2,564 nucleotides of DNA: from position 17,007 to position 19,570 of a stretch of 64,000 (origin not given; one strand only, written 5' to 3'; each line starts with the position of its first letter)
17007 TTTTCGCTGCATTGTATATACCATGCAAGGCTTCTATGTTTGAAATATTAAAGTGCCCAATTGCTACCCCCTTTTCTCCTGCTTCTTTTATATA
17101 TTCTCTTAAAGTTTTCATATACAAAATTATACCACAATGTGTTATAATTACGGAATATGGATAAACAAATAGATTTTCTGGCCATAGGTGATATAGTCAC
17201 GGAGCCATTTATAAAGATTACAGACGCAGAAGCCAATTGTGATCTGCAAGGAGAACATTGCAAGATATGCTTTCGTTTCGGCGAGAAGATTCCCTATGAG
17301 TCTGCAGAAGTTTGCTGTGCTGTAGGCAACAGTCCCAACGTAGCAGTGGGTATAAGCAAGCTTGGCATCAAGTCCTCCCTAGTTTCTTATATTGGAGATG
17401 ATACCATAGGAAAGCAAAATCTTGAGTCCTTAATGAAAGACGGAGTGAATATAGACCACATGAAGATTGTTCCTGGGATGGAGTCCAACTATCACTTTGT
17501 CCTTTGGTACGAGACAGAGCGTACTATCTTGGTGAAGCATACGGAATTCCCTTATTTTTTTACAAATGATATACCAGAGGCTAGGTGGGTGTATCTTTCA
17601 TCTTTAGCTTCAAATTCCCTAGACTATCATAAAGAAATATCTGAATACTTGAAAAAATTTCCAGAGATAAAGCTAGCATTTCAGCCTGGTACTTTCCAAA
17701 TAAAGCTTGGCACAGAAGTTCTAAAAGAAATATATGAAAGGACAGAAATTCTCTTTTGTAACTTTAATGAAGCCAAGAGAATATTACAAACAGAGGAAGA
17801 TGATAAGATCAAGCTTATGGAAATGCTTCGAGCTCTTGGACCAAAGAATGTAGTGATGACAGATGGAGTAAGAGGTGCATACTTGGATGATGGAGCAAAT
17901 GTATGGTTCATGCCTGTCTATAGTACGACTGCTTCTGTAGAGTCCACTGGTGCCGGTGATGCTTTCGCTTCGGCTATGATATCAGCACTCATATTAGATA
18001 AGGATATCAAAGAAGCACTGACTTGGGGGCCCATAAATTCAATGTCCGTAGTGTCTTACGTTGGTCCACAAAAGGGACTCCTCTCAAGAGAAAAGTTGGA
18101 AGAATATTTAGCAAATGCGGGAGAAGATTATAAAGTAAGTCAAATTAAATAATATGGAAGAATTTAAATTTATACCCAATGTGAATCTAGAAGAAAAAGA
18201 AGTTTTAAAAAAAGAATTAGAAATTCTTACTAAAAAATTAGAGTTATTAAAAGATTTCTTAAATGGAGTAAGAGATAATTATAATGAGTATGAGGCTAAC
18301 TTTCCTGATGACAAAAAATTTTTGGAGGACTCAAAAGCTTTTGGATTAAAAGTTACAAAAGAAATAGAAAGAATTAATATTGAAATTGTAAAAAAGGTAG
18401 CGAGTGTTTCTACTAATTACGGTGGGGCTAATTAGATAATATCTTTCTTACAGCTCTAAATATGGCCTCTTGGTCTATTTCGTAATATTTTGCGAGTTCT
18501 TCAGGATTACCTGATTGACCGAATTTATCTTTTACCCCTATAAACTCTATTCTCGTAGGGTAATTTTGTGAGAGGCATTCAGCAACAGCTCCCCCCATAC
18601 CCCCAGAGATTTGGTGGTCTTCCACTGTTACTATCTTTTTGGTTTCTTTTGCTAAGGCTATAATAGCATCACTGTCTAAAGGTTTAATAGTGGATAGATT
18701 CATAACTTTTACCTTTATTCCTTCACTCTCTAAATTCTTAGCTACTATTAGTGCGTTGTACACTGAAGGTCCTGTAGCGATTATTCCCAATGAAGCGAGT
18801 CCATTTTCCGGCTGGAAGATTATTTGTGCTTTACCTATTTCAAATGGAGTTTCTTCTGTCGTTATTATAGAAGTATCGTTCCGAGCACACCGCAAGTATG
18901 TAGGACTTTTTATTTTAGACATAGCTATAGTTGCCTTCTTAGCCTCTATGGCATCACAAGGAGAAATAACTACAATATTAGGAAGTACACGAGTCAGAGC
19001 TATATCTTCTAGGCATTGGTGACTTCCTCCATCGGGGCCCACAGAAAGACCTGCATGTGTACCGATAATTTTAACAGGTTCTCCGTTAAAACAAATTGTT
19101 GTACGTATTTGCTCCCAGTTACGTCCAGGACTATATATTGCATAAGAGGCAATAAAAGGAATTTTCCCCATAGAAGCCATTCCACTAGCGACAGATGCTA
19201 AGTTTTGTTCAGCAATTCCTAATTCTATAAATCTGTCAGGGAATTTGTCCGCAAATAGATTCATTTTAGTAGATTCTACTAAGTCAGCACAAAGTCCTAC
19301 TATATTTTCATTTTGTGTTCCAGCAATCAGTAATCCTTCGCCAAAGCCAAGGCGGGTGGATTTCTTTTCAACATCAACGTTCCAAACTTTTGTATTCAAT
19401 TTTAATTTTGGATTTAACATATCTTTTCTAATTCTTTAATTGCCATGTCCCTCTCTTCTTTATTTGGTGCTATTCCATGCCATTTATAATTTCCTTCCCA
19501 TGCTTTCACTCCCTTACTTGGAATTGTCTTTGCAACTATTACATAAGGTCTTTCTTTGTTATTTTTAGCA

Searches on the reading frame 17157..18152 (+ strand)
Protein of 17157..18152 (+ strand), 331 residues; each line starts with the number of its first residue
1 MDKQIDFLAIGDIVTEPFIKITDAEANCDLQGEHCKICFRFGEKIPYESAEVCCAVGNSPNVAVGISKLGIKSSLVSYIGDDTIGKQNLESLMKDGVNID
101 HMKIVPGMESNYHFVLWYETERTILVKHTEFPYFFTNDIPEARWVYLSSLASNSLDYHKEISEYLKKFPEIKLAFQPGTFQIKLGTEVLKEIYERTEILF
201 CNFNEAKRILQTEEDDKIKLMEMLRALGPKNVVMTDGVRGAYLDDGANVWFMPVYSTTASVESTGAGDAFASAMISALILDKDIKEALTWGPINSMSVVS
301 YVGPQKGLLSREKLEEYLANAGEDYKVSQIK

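Call 25: search_protein_families(library=pfam, proteins=[window:17157-18152:+], max_evalue=0.001)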
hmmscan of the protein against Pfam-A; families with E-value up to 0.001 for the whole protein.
window:17157-18152:+ (331 aa): 2 families
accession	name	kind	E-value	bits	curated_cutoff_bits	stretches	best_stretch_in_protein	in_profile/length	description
PF00294.29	PfkB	-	5.4e-35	121.6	25.8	1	37-306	21-297/302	pfkB family carbohydrate kinase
PF08543.17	Phos_pyr_kin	-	1e-05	25.5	27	1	188-290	111-223/246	Phosphomethylpyrimidine kinase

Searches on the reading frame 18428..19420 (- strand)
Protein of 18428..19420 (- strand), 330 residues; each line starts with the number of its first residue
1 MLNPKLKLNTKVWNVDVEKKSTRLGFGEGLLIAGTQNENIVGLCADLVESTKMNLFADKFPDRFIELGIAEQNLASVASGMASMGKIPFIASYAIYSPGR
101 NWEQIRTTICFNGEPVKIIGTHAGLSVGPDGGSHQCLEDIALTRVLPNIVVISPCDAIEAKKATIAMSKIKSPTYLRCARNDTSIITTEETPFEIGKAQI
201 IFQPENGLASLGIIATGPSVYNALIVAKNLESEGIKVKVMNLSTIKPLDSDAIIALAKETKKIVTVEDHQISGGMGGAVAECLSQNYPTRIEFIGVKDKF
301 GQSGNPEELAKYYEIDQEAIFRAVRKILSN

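Call 25: search_protein_families(library=pfam, proteins=[window:18428-19420:-], max_evalue=0.001)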
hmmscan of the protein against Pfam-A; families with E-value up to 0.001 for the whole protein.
window:18428-19420:- (330 aa): 4 families
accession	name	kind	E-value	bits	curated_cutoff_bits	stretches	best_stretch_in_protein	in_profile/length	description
PF02779.29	Transket_pyr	-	4.9e-32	111.4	27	1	19-182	2-171/174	Transketolase, pyrimidine binding domain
PF02780.25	Transketolase_C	-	5.2e-27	94.6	25.9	1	213-320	14-124/124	Transketolase, C-terminal domain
PF22613.1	Transketolase_C_1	-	2.6e-06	28.1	27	1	204-316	7-113/113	Transketolase-like TK C-terminal domain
PF17147.9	PFOR_II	-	3e-05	24.7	27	1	209-294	1-89/102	Pyruvate:ferredoxin oxidoreductase core domain II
